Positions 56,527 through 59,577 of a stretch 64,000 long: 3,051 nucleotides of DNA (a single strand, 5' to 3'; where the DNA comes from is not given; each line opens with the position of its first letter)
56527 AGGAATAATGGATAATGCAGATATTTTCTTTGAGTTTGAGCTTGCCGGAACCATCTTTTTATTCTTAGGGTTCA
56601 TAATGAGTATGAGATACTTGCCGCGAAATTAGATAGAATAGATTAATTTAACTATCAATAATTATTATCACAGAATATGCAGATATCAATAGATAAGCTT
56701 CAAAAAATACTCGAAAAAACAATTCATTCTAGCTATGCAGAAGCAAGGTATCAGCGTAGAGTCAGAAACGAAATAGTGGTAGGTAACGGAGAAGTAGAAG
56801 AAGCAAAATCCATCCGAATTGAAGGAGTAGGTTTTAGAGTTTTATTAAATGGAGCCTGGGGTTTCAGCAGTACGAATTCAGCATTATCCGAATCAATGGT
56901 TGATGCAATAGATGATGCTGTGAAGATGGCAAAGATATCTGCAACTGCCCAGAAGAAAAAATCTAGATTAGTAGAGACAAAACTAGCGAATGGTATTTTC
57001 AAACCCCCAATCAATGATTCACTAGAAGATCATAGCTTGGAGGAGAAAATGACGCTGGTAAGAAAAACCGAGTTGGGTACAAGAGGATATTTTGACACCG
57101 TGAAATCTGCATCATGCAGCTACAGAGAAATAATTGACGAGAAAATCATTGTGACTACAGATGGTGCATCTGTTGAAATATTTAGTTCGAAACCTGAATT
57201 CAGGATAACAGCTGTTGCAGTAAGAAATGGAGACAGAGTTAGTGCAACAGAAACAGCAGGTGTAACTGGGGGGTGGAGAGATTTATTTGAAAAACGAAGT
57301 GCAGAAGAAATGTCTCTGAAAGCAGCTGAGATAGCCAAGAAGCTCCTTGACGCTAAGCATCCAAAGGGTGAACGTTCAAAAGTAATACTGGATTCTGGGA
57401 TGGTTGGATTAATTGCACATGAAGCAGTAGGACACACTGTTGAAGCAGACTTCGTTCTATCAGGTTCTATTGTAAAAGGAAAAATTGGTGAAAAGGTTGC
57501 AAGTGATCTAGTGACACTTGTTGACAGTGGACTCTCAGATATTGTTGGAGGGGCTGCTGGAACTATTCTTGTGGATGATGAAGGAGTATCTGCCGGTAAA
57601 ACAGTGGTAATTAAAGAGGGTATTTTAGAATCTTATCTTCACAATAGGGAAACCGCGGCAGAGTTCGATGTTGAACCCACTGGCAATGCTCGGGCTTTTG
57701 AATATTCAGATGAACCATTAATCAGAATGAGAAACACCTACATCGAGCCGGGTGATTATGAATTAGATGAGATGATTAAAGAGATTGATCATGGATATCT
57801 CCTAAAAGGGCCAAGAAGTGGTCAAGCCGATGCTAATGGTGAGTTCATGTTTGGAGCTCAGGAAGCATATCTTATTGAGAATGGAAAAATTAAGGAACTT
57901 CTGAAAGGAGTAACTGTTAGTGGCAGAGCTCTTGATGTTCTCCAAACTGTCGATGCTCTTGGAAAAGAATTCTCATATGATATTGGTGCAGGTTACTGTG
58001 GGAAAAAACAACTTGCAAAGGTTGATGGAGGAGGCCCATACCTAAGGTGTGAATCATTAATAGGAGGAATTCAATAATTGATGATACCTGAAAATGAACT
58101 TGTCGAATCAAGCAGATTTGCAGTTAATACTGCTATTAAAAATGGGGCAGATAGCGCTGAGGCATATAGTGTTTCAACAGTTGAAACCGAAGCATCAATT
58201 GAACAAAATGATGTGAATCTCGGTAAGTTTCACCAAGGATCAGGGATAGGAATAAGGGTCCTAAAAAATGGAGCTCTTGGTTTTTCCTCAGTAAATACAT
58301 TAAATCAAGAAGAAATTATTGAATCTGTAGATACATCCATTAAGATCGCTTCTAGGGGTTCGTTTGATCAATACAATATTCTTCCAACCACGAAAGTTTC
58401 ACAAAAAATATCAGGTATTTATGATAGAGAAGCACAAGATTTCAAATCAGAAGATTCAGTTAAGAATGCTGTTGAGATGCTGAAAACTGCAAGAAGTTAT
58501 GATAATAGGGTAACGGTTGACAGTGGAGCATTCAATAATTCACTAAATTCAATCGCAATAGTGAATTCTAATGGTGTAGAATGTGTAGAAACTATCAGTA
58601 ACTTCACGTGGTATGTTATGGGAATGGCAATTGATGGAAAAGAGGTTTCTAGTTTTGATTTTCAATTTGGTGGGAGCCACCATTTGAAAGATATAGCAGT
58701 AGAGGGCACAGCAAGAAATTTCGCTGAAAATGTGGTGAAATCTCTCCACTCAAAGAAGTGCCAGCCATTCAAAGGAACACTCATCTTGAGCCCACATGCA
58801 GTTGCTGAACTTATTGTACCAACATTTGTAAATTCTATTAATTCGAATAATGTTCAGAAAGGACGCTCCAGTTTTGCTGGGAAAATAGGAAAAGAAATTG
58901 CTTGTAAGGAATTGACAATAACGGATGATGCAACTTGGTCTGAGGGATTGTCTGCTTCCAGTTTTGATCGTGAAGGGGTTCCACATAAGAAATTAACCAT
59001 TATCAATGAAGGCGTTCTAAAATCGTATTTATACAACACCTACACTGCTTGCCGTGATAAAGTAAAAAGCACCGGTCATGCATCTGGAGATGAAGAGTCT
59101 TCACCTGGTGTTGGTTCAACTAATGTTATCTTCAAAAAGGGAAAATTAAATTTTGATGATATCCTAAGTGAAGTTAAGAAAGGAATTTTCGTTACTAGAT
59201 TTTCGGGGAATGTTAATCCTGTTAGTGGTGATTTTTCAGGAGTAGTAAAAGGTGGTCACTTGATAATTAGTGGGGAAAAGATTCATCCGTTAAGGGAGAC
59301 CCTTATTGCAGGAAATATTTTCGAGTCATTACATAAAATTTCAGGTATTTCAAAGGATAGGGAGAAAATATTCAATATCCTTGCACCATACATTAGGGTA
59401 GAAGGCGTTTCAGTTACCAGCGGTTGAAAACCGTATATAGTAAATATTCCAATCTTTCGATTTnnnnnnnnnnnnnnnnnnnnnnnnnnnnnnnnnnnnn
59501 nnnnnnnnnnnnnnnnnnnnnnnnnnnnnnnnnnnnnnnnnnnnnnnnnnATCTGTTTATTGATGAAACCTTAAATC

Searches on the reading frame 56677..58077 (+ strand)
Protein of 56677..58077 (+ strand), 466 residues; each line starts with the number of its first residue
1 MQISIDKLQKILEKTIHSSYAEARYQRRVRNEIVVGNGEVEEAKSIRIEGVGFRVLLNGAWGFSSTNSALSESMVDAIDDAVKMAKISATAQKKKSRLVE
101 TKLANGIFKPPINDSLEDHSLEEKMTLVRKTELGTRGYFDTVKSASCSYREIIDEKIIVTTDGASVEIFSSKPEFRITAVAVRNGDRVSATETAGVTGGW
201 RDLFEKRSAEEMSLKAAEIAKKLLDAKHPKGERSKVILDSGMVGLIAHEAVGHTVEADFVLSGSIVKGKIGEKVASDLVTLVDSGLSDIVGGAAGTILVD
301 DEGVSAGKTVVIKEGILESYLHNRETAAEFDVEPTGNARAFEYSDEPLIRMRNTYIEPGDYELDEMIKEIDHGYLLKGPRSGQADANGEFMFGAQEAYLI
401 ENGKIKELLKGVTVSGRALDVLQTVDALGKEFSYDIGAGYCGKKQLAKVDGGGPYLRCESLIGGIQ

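Call 52: search_protein_families(library=pfam, proteins=[window:56677-58077:+], max_evalue=0.00001)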
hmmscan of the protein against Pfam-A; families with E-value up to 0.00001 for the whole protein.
window:56677-58077:+ (466 aa): 3 families
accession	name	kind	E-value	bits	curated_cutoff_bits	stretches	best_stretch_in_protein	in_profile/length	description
PF19289.4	PmbA_TldD_3rd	-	9.4e-63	211.7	22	1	233-460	3-215/220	PmbA/TldA metallopeptidase C-terminal domain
PF01523.21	PmbA_TldD_1st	-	2.7e-16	59.9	20.9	1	21-85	1-65/65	PmbA/TldA metallopeptidase domain 1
PF19290.4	PmbA_TldD_2nd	-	2e-11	44.8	20.9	1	115-224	2-109/109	PmbA/TldA metallopeptidase central domain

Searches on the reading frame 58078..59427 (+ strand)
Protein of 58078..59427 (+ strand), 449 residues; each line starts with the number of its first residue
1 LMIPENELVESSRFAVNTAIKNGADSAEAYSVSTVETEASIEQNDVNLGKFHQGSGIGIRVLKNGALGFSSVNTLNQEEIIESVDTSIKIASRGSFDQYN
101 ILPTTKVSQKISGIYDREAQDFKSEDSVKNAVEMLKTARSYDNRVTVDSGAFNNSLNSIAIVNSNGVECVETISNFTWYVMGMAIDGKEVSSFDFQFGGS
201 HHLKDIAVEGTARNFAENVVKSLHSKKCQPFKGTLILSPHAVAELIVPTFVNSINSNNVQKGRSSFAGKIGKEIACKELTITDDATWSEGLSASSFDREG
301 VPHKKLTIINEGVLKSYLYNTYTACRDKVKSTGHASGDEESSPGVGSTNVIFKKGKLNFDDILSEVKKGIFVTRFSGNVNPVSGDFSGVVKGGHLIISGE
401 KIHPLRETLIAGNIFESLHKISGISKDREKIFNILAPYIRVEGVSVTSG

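Call 52: search_protein_families(library=pfam, proteins=[window:58078-59427:+], max_evalue=0.00001)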
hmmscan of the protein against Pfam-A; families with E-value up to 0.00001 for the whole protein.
window:58078-59427:+ (449 aa): 3 families
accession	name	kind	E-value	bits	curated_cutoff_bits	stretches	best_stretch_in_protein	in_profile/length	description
PF19289.4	PmbA_TldD_3rd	-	3.9e-65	219.5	22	1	234-447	5-219/220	PmbA/TldA metallopeptidase C-terminal domain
PF01523.21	PmbA_TldD_1st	-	8.8e-13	48.6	20.9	1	27-91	1-65/65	PmbA/TldA metallopeptidase domain 1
PF19290.4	PmbA_TldD_2nd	-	3.6e-08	34.2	20.9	1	121-223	5-109/109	PmbA/TldA metallopeptidase central domain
